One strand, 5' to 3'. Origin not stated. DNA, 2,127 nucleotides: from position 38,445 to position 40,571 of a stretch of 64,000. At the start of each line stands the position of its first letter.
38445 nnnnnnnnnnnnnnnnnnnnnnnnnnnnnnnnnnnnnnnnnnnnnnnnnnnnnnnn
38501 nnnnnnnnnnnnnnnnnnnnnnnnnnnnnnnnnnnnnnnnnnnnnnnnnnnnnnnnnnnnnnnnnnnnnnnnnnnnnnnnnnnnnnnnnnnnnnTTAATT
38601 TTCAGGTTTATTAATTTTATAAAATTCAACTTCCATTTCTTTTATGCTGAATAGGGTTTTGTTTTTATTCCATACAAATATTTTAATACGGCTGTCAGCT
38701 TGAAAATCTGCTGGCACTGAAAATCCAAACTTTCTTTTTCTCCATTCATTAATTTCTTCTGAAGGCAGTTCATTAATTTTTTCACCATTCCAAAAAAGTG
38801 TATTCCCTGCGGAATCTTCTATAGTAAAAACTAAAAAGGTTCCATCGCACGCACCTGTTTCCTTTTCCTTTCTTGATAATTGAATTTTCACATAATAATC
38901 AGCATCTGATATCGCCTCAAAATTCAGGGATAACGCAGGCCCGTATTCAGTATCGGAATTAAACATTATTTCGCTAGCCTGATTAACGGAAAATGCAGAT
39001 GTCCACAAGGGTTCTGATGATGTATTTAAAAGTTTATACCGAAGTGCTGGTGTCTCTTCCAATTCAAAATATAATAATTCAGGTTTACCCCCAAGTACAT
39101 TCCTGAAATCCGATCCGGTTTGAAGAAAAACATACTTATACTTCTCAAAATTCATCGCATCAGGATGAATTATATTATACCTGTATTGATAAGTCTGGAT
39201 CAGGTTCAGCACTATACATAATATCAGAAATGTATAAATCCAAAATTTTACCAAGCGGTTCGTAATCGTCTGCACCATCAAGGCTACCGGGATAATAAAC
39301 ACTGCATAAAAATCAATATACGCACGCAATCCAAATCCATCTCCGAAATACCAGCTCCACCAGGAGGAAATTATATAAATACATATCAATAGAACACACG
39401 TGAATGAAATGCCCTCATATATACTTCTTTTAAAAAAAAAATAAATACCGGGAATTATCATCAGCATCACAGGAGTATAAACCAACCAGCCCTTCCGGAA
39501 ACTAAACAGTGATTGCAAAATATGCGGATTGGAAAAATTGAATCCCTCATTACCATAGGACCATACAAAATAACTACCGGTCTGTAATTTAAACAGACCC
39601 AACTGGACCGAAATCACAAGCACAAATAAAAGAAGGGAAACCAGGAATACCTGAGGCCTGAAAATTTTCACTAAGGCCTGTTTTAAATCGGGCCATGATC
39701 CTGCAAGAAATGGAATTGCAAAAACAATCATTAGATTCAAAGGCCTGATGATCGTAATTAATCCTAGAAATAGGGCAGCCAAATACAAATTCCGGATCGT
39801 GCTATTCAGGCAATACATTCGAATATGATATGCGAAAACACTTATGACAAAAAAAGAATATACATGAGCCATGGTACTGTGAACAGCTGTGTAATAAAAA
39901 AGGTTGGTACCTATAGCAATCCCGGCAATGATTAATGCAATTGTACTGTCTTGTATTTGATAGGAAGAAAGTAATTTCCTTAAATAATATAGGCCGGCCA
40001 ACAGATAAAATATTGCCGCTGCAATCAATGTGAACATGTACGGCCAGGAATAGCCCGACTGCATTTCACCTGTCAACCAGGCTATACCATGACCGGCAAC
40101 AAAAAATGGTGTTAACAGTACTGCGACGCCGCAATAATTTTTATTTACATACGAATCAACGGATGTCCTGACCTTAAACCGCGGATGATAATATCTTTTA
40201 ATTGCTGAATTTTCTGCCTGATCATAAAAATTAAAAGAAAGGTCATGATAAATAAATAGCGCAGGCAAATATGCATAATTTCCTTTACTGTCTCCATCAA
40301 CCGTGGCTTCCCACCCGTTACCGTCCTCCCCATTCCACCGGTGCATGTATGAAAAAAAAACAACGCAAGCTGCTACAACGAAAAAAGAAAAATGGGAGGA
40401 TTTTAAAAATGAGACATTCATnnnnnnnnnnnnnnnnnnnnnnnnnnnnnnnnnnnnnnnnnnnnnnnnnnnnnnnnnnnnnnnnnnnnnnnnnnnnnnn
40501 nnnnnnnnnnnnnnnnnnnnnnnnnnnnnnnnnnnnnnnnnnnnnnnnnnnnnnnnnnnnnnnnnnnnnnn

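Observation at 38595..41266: GT2 polyprenyl-phosphate sugar synthase paired with an uncharacterised 11-TM protein: candidate GT-C glycosylation module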

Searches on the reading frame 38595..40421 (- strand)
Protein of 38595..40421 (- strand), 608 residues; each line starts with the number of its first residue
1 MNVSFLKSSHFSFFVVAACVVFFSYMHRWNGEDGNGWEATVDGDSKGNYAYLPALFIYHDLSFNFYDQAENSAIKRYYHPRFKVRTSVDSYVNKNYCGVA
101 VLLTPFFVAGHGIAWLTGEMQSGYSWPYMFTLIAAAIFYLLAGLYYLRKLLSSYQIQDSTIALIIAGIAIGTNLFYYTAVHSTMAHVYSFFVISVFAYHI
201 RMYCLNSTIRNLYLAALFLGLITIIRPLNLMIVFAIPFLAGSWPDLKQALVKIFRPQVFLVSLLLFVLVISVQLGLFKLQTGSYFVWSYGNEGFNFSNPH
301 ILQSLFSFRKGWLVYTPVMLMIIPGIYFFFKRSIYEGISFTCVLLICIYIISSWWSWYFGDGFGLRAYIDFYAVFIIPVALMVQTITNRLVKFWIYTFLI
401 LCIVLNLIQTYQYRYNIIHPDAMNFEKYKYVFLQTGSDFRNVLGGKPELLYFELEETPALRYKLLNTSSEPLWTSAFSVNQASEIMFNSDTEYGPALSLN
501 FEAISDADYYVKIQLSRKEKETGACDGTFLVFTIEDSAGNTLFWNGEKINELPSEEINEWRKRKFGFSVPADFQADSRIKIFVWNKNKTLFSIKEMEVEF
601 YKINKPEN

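Call 5: search_protein_families(library=pfam, proteins=[window:38595-40421:-], max_evalue=1)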
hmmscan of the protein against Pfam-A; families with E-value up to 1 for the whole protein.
window:38595-40421:- (608 aa): 0 families

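Call 6: search_protein_families(library=ncbifam, proteins=[window:38595-40421:-], max_evalue=1)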
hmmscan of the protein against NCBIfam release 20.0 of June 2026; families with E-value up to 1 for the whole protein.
window:38595-40421:- (608 aa): 1 family
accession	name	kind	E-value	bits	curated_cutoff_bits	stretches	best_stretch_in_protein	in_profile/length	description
NF047440.1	LA3751_2_3_fam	subfamily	2.4e-06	26.6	200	1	129-413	99-385/460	LA_3751/LA_3752 family putative glycosyltransferase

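Call 7: find_homologous_proteins(query=window:38595-40421:-)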
Query window:38595-40421:- (608 aa): 1854 proteins with E <= 0.001 among 8000 candidates; the best 120 are listed.
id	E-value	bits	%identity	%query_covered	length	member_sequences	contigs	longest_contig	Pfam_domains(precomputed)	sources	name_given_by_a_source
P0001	1.1e-202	693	50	98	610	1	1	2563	-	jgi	-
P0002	1.7e-188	646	48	98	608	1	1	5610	-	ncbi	-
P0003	4.6e-178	612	47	97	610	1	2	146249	-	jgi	jgi:hypothetical protein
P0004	9.7e-173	594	46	99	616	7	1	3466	-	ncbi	-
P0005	2.6e-172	593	44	97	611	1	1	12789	-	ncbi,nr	ncbi:MAG TPA: hypothetical protein VFW78_14320 [Bacteroidia bacterium]|nr:hypothetical protein [Bact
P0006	4.7e-172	592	46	98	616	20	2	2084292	-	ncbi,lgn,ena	-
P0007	4.9e-172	592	46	99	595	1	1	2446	-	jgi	jgi:hypothetical protein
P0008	1.2e-171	591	45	98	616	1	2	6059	-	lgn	-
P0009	8.5e-170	584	46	98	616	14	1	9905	-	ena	-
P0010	5.5e-162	559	44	95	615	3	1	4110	-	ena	-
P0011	1.7e-158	547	43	96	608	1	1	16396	-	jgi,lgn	jgi:hypothetical protein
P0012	7.1e-157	542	44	97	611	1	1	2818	-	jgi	-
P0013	2.5e-148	513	40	97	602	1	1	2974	-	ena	-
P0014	3.6e-125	437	39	94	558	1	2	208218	-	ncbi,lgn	-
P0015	2.0e-120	421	35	92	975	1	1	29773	-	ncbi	-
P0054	8.4e-105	370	35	97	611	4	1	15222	PF20176.4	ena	-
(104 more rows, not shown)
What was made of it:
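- Checked: More than 1,854 homologues of the membrane protein were found by word-indexed search (call 7).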

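Call 9: search_solved_structures(query=window:38595-40421:-, max_evalue=10)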
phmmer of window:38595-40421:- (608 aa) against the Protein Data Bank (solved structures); distinct sequences matched with E-value up to 10: 1.
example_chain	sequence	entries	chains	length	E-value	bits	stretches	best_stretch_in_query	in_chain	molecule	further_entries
2k4v_A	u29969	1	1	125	1.2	10.8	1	23-89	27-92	uncharacterized protein PA1076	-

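Call 12: search_solved_structures(query=A1, max_evalue=10, show_alignments=3)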
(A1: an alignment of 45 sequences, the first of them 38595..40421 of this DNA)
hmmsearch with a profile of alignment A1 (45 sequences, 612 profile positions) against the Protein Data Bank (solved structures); distinct sequences matched with E-value up to 10: 0.
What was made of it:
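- On Named GT-C sequence families (Pfam PMT, PMT_2, YfhO, GT87, DUF2079; NCBIfam LA_3751/LA_3752): A PDB profile search found nothing (call 12).
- Checked: Sequence and profile searches of the PDB found nothing (calls 9, 12).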

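Call 13: find_related_loci(query=A1, collection=genome_contigs, flank=6000)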
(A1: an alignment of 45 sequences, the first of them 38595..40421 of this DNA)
Query A1 (608 aa) in genome_contigs; peptide patterns used: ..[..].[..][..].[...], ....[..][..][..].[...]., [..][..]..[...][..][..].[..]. (x = any residue, [..] = any of these).
600 stretches matched a pattern (row limit reached: there are more); 544 encode a relative of the query (tblastn E <= 1e-3); the best 80 are kept; 80 distinct loci.
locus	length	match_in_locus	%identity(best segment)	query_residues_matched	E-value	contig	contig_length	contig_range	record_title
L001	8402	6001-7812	44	14-604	2e-174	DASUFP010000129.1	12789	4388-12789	MAG TPA_asm: Bacteroidia bacterium isolate SMAG_U1382 k141_692451, whole genome shotgun sequence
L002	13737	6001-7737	35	38-603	3e-120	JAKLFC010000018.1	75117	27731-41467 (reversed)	MAG: Bacteroidetes bacterium isolate RA.bin148 RA.bin148_18, whole genome shotgun sequence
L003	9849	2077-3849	37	14-598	4e-114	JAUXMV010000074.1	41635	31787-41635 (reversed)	MAG: Bacteroidales bacterium isolate C1_concoct.bin.122 C1_k141_47508, whole genome shotgun sequence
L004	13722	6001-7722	36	40-604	9e-110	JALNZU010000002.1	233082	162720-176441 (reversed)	MAG: Bacteroidales bacterium isolate SO_2017_LW2 bin 114 scaffold_69_c1_LW138R_2017, whole genome shotgun sequence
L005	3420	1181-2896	35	38-603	2e-111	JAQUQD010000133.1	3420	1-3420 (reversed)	MAG: Bacteroidales bacterium isolate STD1_41 NODE_131764_length_3420_cov_3.422108_Sandtown_D1, whole genome shotgun sequ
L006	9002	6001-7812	34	6-603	2e-107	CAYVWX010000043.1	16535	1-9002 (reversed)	MAG TPA_asm: uncultured Lentimicrobiaceae bacterium isolate SRP163575_co1_344 genome assembly, contig: NODE_7484_length_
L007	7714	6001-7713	34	41-602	5e-107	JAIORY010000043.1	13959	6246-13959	MAG: Bacteroidales bacterium isolate SMBSF30 20075_Bin_4_contigs_1_c_000000000330, whole genome shotgun sequence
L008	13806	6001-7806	34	14-605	3e-106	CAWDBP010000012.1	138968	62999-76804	MAG: uncultured Bacteroidales bacterium isolate MFD01689.bin.1.120 genome assembly, contig: contig_37731, whole genome s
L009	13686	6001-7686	32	31-603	2e-106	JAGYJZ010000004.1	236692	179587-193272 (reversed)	MAG: Salibacteraceae bacterium isolate M30B54 4, whole genome shotgun sequence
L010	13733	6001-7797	34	14-608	2e-106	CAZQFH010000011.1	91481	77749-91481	MAG TPA_asm: uncultured Lentimicrobiaceae bacterium isolate SRP118108_co5_538 genome assembly, contig: NODE_106_length_9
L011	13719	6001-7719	36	41-602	5e-103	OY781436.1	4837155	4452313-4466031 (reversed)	MAG: Bacteroidales bacterium isolate 341beb75-fe78-4792-8f66-49c0517f62f9 genome assembly, chromosome: 1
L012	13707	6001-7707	34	41-602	8e-104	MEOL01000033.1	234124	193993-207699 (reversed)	MAG: Bacteroidetes bacterium GWF2_41_31 gwf2_scaffold_37, whole genome shotgun sequence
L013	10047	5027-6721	35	41-601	2e-102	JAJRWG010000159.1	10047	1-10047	MAG: Bacteroidetes bacterium isolate Dive96_bin2.160 k141_1687848, whole genome shotgun sequence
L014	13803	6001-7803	33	10-602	1e-101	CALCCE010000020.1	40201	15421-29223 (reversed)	MAG TPA_asm: uncultured Flavobacteriales bacterium isolate SRR3401485_bin.10_CONCOCT_v1.1_MAG genome assembly, contig: E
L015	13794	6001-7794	33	11-601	1e-101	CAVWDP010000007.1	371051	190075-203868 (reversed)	MAG: uncultured Bacteroidales bacterium isolate MFD03804.bin.2.200 genome assembly, contig: contig_75545, whole genome s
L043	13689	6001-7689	34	35-602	6e-86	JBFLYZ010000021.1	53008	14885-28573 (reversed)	MAG: Bacteroidota bacterium isolate MAG098 MAG098_21, whole genome shotgun sequence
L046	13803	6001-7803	30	9-603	1e-84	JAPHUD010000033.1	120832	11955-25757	MAG: Flavobacteriales bacterium isolate N3M-Bin_4 c_000000049585, whole genome shotgun sequence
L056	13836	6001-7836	34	4-605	6e-99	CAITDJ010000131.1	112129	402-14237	MAG: uncultured Bacteroidetes bacterium isolate Loclat_bin-05130 genome assembly, contig: bin-05130:131/155, whole genom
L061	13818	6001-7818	31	4-605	1e-78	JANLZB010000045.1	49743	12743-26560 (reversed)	MAG: Bacteroidota bacterium isolate OTE_14_metabat.108 OTE_14_k141_3255511, whole genome shotgun sequence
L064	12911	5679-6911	38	35-445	3e-78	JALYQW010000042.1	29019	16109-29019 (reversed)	MAG: Bacteroidota bacterium isolate MDV bin73 SD1454-56_k127_1806445, whole genome shotgun sequence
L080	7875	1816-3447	30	38-600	9e-73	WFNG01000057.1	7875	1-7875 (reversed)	MAG: Bacteroidales bacterium isolate S010_72 k151_151116, whole genome shotgun sequence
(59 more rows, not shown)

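Call 19: predict_structure(alignment_id=A1)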
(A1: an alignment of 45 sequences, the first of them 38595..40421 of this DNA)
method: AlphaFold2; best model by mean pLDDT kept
length: 608 residues; sequences in the alignment: 45
mean_pLDDT: 90.4   pTM: 0.90
mean pLDDT of the five models: 90.4, 89.8, 89.4, 88.6, 88.5
residues with pLDDT >= 90: 451; 70-90: 113; 50-70: 32; < 50: 12
segments of 3 or more residues with pLDDT < 50: 1-4, 358-362
pLDDT, mean of each block of 10 residues (from residue 1): 67 96 84 72 92 97 94 90 87 95 98 97 95 98 98 97 96 94 96 99 97 98 96 98 98 97 98 97 90 85 88 90 96 97 96 67 71 97 96 94 93 87 89 93 85 87 71 61 85 91 80 96 94 91 91 93 91 85 95 94 76
secondary structure, 60 per line:
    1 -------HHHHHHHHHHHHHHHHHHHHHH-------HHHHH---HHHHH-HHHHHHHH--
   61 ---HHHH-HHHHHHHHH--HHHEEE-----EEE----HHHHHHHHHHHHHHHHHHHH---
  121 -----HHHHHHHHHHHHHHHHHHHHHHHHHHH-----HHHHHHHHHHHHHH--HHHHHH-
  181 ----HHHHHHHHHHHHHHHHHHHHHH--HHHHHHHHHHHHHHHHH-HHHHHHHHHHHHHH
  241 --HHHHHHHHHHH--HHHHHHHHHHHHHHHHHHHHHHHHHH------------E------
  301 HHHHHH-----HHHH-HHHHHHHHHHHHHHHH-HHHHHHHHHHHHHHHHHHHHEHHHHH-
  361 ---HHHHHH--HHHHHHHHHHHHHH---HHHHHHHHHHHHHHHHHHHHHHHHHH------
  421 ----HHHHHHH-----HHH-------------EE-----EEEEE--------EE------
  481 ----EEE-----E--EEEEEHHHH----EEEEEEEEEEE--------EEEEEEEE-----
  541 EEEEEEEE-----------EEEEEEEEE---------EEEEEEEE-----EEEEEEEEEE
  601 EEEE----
elements in order: H8-29 H37-41 H45-49 H51-58 H64-67 H69-77 E83-85 E91-93 H98-117 H126-152 H158-171 H174-179 H185-206 H209-225 H227-240 H243-253 H256-281 H301-306 H312-315 H317-332 H334-353 H355-359 H364-369 H372-385 H389-414 H425-431 E460-464 E485-487 E496-500 H501-504 E509-519 E528-535 E541-548 E560-568 E578-585 E591-604
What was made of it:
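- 38595..40421 (-): Gene for the 608-aa membrane protein, a GT-C-fold glycosyltransferase of an unnamed family. AlphaFold2 pLDDT 90.4, pTM 0.90 (call 19).
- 39102..40421 (-): Residues 1-440: the polytopic GT-C membrane core. This is the part conserved in all family members, including the short 420-480-aa forms. Helices listed in call 19.
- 38598..39059 (-): Residues ~455-608: a C-terminal extracytoplasmic beta-sandwich resembling carbohydrate-binding modules. It is absent from about a quarter of family members. All-beta secondary structure (call 19).
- On GT-C glycosyltransferase superfamily (GT-C(A) fold class): AlphaFold2 pLDDT 90.4 (call 19).
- Checked: Its AlphaFold2 model (pLDDT 90.4, pTM 0.90) shows a helical membrane core followed by an all-beta C-terminal domain at about residues 455-608 (call 19).
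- The model is confident (call 19).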

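Call 32: search_protein_families(library=pfam, proteins=[L043:9876-11789:+, L043:8584-9879:+, L064:8049-9851:+, L080:59-1717:+, L080:4350-6299:+, L064:3898-5430:+, L064:10564-11313:+, L061:10654-12105:-, L046:3128-5149:-, P0054], max_evalue=0.01)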
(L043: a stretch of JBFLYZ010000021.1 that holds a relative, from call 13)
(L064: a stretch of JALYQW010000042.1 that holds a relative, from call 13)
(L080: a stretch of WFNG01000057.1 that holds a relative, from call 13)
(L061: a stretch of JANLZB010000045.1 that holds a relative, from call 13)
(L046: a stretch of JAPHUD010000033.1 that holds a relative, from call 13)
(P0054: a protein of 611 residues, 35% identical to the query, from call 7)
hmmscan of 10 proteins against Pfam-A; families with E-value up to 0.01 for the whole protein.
L043:9876-11789:+ (637 aa): 1 family
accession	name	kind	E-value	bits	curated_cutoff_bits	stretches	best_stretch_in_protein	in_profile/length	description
PF13231.12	PMT_2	-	5.9e-13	49.8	26.1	1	62-220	2-158/160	Dolichyl-phosphate-mannose-protein mannosyltransferase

L043:8584-9879:+ (431 aa): 1 family
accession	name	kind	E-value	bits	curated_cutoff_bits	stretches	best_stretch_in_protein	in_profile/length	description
PF09594.16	GT87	-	0.00061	20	25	1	39-164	19-147/237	Glycosyltransferase family 87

L064:8049-9851:+ (600 aa): 0 families

L080:59-1717:+ (552 aa): 0 families

L080:4350-6299:+ (649 aa): 0 families

L064:3898-5430:+ (510 aa): 1 family
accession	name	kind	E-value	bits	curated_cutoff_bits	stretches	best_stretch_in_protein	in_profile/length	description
PF13231.12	PMT_2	-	2.7e-08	34.6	26.1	1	79-208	4-132/160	Dolichyl-phosphate-mannose-protein mannosyltransferase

L064:10564-11313:+ (249 aa): 7 families
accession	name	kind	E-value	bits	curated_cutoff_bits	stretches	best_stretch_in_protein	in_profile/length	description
PF08242.18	Methyltransf_12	-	4.2e-12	47.1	30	1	47-146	1-98/98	Methyltransferase domain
PF08241.18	Methyltransf_11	-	4.8e-10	40.4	21.2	1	47-148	1-95/95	Methyltransferase domain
PF13489.12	Methyltransf_23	-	4.4e-09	36.7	27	1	43-152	23-120/164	Methyltransferase domain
PF13649.12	Methyltransf_25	-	1.3e-07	32.6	27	1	46-144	1-97/97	Methyltransferase domain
PF13847.12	Methyltransf_31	-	0.00012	22.2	27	1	45-152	6-113/145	Methyltransferase domain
PF02353.26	CMAS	-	0.003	17.4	27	1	45-148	65-164/273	Mycolic acid cyclopropane synthetase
PF05891.18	Methyltransf_PK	-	0.0085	16.1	27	0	45-169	58-180/218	AdoMet dependent proline di-methyltransferase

L061:10654-12105:- (483 aa): 1 family
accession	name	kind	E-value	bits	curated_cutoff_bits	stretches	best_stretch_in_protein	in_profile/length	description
PF09852.15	DUF2079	-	6.4e-52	177.6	28.2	1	26-473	2-455/459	Predicted membrane protein (DUF2079)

L046:3128-5149:- (673 aa): 0 families

P0054 (611 aa): 1 family
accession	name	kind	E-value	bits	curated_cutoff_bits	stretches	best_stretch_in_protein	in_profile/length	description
PF20176.3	DUF6541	-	1.5e-05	23.9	29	1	158-356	213-416/646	Family of unknown function (DUF6541)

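Call 35: find_encoding_contigs(protein=P0003, flank=8000, max_places=2)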
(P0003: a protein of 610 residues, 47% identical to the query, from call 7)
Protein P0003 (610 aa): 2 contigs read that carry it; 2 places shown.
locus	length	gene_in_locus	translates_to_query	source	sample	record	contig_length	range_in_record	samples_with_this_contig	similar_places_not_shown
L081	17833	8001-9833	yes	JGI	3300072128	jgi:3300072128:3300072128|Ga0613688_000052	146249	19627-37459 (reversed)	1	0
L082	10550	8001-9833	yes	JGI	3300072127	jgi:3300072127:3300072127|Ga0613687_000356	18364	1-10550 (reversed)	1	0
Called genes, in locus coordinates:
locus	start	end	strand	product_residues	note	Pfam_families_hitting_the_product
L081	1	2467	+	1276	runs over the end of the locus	PF04563:RNA_pol_Rpb2_1, PF04561:RNA_pol_Rpb2_2, PF04565:RNA_pol_Rpb2_3, PF10385:RNA_pol_Rpb2_45, PF00562:RNA_pol_Rpb2_6, PF04560:RNA_pol_Rpb2_7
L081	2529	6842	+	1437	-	PF04997:RNA_pol_Rpb1_1, PF00623:RNA_pol_Rpb1_2, PF04983:RNA_pol_Rpb1_3, PF05000:RNA_pol_Rpb1_4, PF04998:RNA_pol_Rpb1_5, PF25984:BSH_YknX (faint), PF01333:Apocytochr_F_C (faint), PF21668:RPOC_hybrid (faint)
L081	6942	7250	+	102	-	PF11950:DUF3467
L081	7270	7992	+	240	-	PF00535:Glycos_transf_2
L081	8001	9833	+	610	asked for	-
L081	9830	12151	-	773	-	PF01734:Patatin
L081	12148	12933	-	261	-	PF01497:Peripla_BP_2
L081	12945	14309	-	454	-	PF00291:PALP, PF00571:CBS (weak)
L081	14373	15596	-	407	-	PF12704:MacB_PCD, PF02687:FtsX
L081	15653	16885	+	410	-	PF07075:NamZ_N, PF20732:NamZ_C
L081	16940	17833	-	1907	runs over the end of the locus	PF25059:FN3_DSCAM-DSCAML_C (faint), PF19076:CshA_repeat (faint), PF00801:PKD (faint), PF25942:Ig_halo (faint), PF00041:fn3 (weak), PF18962:Por_Secre_tail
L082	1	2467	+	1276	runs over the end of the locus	PF04563:RNA_pol_Rpb2_1, PF04561:RNA_pol_Rpb2_2, PF04565:RNA_pol_Rpb2_3, PF10385:RNA_pol_Rpb2_45, PF00562:RNA_pol_Rpb2_6, PF04560:RNA_pol_Rpb2_7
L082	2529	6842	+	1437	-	PF04997:RNA_pol_Rpb1_1, PF00623:RNA_pol_Rpb1_2, PF04983:RNA_pol_Rpb1_3, PF05000:RNA_pol_Rpb1_4, PF04998:RNA_pol_Rpb1_5, PF25984:BSH_YknX (faint), PF01333:Apocytochr_F_C (faint), PF21668:RPOC_hybrid (faint)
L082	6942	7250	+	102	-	PF11950:DUF3467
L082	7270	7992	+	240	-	PF00535:Glycos_transf_2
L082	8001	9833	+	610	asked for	-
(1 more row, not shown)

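Call 36: find_encoding_contigs(protein=P0006, flank=8000, max_places=2)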
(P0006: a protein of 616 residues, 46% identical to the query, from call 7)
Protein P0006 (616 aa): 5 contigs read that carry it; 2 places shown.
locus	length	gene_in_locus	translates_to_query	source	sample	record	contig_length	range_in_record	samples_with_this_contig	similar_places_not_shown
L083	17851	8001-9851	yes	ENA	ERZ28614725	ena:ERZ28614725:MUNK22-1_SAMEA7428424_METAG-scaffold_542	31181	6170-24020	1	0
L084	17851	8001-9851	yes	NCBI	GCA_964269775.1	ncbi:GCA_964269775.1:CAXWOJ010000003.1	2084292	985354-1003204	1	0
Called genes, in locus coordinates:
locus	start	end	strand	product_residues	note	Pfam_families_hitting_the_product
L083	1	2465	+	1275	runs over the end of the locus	PF04563:RNA_pol_Rpb2_1, PF04561:RNA_pol_Rpb2_2, PF04565:RNA_pol_Rpb2_3, PF10385:RNA_pol_Rpb2_45, PF00562:RNA_pol_Rpb2_6, PF04560:RNA_pol_Rpb2_7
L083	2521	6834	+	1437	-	PF04997:RNA_pol_Rpb1_1, PF00623:RNA_pol_Rpb1_2, PF04983:RNA_pol_Rpb1_3, PF25984:BSH_YknX (faint), PF05000:RNA_pol_Rpb1_4, PF04998:RNA_pol_Rpb1_5, PF01333:Apocytochr_F_C (faint), PF21668:RPOC_hybrid (faint)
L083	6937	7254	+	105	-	PF11950:DUF3467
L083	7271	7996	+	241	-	PF00535:Glycos_transf_2, PF13641:Glyco_tranf_2_3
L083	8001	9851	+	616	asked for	-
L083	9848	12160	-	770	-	PF01734:Patatin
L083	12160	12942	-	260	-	PF01497:Peripla_BP_2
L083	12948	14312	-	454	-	PF00291:PALP, PF00571:CBS (weak)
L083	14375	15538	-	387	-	PF12704:MacB_PCD, PF02687:FtsX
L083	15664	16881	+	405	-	PF07075:NamZ_N, PF20732:NamZ_C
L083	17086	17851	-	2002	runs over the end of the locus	-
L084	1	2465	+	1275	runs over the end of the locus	PF04563:RNA_pol_Rpb2_1, PF04561:RNA_pol_Rpb2_2, PF04565:RNA_pol_Rpb2_3, PF10385:RNA_pol_Rpb2_45, PF00562:RNA_pol_Rpb2_6, PF04560:RNA_pol_Rpb2_7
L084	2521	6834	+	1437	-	PF04997:RNA_pol_Rpb1_1, PF00623:RNA_pol_Rpb1_2, PF04983:RNA_pol_Rpb1_3, PF25984:BSH_YknX (faint), PF05000:RNA_pol_Rpb1_4, PF04998:RNA_pol_Rpb1_5, PF01333:Apocytochr_F_C (faint), PF21668:RPOC_hybrid (faint)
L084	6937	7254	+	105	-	PF11950:DUF3467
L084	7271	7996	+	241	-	PF00535:Glycos_transf_2, PF13641:Glyco_tranf_2_3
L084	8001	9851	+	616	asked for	-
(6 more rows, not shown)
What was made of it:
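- Conservation of the pair in the closest relatives is part of whole-block synteny (rpoB to NamZ), so it is weak evidence on its own (calls 35, 36).
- Tried and rejected: Synteny in close relatives (calls 35, 36) was discounted as evidence of coupling, because the whole 17-kb block is conserved.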

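Call 66: search_protein_representatives(alignment_id=A1)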
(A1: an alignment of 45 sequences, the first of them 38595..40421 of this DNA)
Query: 45 sequences, 612 profile positions. Proteins with E-value up to 0.001 (for the whole library): 11933; up to 1e-10: 7350; up to 1e-30: 4062. The best 150 are listed.
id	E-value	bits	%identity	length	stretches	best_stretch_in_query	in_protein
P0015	7.6e-264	893.2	-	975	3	10-608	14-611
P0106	3.4e-243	825.0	-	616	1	1-608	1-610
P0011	5.0e-224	761.7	-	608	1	1-609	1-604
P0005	5.9e-224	761.4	-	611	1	2-610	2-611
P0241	3.7e-221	752.2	-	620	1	10-608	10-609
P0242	1.1e-219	747.3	-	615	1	8-608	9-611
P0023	4.0e-216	735.5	-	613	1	12-610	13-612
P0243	2.7e-212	722.9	-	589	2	1-466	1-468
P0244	3.6e-204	696.1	-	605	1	11-607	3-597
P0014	2.9e-202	689.8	-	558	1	35-610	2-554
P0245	3.1e-197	673.2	-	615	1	8-609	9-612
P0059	1.6e-196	670.8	-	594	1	8-609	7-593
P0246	2.6e-196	670.1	-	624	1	6-609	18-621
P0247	3.4e-195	666.4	-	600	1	8-609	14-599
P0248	2.2e-194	663.7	-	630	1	9-611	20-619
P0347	4.7e-150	517.3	-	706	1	6-607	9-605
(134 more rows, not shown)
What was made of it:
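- Checked: A full profile scan found 4,062 50%-identity clusters at E<=1e-30 (call 66).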
